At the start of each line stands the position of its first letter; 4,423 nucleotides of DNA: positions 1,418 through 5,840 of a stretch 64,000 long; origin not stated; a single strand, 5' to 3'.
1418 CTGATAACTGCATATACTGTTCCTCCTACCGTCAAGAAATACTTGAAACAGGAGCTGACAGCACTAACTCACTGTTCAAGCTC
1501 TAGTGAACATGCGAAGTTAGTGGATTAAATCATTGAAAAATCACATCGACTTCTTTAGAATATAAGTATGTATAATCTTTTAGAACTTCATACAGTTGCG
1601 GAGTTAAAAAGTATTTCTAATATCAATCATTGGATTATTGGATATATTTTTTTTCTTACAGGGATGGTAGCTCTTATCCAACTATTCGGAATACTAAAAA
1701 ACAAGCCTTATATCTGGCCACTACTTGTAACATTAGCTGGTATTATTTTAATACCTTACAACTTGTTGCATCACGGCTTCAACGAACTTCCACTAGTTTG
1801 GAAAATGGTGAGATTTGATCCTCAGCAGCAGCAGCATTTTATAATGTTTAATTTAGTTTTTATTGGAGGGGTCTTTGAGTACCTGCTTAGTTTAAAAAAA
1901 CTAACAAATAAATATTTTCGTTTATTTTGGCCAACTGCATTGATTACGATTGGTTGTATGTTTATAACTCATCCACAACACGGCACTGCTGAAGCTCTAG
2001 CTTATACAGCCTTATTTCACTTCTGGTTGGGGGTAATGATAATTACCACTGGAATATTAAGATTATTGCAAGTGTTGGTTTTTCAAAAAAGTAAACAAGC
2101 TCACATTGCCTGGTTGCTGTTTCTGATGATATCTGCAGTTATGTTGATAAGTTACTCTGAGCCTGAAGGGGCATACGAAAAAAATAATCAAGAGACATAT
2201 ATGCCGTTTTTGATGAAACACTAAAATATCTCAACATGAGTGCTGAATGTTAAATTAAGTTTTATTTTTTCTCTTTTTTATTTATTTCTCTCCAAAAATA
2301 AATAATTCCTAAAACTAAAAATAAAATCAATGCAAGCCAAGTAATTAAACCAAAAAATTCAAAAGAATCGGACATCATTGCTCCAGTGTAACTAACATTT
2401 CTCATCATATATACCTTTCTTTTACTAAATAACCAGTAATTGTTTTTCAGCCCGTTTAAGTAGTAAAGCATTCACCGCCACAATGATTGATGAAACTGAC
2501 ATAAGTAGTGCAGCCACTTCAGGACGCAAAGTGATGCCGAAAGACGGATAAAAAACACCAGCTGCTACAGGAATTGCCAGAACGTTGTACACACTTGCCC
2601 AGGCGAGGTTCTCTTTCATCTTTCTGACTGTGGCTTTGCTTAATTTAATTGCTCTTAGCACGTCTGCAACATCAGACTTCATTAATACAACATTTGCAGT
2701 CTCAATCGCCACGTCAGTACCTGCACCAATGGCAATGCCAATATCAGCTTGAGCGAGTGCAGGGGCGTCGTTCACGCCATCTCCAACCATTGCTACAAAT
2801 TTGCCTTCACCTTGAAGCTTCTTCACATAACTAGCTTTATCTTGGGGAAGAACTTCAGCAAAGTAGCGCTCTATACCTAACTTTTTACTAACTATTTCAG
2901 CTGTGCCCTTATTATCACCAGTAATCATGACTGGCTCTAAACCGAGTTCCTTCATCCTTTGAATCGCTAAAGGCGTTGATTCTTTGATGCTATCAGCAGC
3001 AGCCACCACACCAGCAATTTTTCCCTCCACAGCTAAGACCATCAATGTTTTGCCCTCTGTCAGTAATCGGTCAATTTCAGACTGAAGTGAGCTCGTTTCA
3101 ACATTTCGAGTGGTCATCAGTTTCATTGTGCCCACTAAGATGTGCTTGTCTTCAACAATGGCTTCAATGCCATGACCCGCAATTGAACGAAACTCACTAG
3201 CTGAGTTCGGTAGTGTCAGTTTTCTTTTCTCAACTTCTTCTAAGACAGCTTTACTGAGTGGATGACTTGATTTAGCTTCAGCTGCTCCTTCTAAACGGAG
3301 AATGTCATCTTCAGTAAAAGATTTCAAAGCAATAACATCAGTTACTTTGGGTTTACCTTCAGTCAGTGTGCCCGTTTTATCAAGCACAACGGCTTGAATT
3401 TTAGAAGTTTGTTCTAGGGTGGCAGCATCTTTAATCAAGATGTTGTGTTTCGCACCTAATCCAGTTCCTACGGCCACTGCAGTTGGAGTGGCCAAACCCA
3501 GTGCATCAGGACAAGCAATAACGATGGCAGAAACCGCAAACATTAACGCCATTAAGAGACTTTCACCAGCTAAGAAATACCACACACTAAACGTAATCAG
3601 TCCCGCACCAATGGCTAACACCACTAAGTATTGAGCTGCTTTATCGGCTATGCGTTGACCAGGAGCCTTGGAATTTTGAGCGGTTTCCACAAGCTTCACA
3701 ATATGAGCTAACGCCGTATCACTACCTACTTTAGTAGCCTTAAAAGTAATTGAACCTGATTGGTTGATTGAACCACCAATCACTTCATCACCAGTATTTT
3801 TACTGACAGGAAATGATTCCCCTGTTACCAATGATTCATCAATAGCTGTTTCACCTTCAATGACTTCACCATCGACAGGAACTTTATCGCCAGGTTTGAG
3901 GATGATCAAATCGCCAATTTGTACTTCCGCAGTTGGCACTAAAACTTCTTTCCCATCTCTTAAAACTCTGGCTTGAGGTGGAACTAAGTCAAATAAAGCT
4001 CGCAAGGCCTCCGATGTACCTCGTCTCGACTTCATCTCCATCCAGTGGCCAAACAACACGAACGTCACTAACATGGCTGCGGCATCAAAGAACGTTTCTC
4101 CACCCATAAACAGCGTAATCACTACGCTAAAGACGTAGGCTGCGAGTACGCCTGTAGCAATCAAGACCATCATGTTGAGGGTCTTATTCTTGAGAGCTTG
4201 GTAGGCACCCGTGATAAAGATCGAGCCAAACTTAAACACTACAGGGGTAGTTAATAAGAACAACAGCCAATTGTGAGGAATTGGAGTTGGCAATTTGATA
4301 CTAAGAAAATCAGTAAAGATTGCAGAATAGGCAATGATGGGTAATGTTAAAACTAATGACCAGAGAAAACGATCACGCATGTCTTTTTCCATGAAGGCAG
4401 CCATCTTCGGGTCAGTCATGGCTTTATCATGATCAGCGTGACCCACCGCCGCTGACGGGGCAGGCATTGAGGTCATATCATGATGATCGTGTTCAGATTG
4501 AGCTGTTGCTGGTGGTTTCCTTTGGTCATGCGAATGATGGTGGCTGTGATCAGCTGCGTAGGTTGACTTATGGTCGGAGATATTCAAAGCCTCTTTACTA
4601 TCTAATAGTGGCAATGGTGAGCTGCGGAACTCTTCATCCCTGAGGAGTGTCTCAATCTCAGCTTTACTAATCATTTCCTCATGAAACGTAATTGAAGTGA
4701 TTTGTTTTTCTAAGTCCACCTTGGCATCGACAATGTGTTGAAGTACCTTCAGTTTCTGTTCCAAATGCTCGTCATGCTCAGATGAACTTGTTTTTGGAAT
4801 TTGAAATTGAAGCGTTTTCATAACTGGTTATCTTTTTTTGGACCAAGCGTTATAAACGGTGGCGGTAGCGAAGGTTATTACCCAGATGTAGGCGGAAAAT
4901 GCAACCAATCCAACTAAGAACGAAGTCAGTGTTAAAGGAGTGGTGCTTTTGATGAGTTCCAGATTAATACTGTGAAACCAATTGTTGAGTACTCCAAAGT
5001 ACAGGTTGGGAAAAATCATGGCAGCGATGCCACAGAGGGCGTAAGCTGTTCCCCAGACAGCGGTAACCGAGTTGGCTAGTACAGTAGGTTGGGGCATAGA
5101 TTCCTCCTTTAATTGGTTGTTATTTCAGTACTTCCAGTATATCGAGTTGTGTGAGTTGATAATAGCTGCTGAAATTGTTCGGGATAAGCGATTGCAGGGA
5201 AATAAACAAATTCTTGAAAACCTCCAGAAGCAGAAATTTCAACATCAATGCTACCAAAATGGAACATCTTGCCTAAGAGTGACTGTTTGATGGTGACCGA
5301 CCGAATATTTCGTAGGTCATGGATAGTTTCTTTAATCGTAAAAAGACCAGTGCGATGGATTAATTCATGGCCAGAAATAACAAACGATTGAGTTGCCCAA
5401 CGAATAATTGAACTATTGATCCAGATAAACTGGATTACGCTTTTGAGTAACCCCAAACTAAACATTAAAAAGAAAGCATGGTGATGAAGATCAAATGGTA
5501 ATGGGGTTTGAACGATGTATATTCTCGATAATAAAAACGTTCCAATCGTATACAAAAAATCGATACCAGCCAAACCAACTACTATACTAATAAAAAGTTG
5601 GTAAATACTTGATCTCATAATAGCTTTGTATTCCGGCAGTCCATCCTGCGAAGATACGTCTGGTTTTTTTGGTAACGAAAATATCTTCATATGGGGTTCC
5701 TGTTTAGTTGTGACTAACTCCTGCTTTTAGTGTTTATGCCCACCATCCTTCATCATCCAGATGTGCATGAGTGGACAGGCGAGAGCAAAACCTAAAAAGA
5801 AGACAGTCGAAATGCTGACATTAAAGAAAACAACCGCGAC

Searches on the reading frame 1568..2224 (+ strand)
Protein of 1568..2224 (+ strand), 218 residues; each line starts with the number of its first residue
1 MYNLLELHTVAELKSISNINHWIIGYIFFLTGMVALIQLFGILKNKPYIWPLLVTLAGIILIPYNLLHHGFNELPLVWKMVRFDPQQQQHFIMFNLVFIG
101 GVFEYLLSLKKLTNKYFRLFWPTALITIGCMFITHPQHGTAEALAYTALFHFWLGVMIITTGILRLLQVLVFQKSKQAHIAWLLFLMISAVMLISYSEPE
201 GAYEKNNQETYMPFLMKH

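Call 84: search_protein_families(library=pfam, proteins=[window:1568-2224:+], max_evalue=0.0001)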
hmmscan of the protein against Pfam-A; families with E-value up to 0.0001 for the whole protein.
window:1568-2224:+ (218 aa): 1 family
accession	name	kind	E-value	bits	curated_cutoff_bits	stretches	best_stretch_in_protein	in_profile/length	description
PF22570.1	LiaF-TM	-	3.4e-07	31.4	27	1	23-139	1-97/98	LiaF transmembrane domain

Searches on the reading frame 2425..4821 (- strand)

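Call 84: search_protein_families(library=pfam, proteins=[window:2425-4821:-], max_evalue=0.0001)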
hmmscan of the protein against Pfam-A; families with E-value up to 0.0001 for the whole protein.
window:2425-4821:- (798 aa): 2 families
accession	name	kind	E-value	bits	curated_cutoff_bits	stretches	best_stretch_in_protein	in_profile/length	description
PF00122.25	E1-E2_ATPase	-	3.5e-57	193.3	28.1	1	279-459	2-181/181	E1-E2 ATPase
PF00702.32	Hydrolase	-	1.3e-33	117.4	26.4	1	475-693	1-191/191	haloacid dehalogenase-like hydrolase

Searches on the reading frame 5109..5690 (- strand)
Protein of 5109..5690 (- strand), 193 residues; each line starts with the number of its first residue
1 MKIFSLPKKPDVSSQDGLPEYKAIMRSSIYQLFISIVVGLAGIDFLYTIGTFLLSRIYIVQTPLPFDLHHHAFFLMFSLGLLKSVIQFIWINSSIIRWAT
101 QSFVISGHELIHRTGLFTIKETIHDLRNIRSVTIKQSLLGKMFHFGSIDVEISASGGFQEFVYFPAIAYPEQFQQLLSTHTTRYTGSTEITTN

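Call 84: search_protein_families(library=pfam, proteins=[window:5109-5690:-], max_evalue=0.0001)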
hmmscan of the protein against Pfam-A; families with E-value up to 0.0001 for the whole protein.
window:5109-5690:- (193 aa): 1 family
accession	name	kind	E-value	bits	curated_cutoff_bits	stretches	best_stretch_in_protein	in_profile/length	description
PF03703.20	bPH_2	-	8.1e-10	39.3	22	1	98-167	1-66/78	Bacterial PH domain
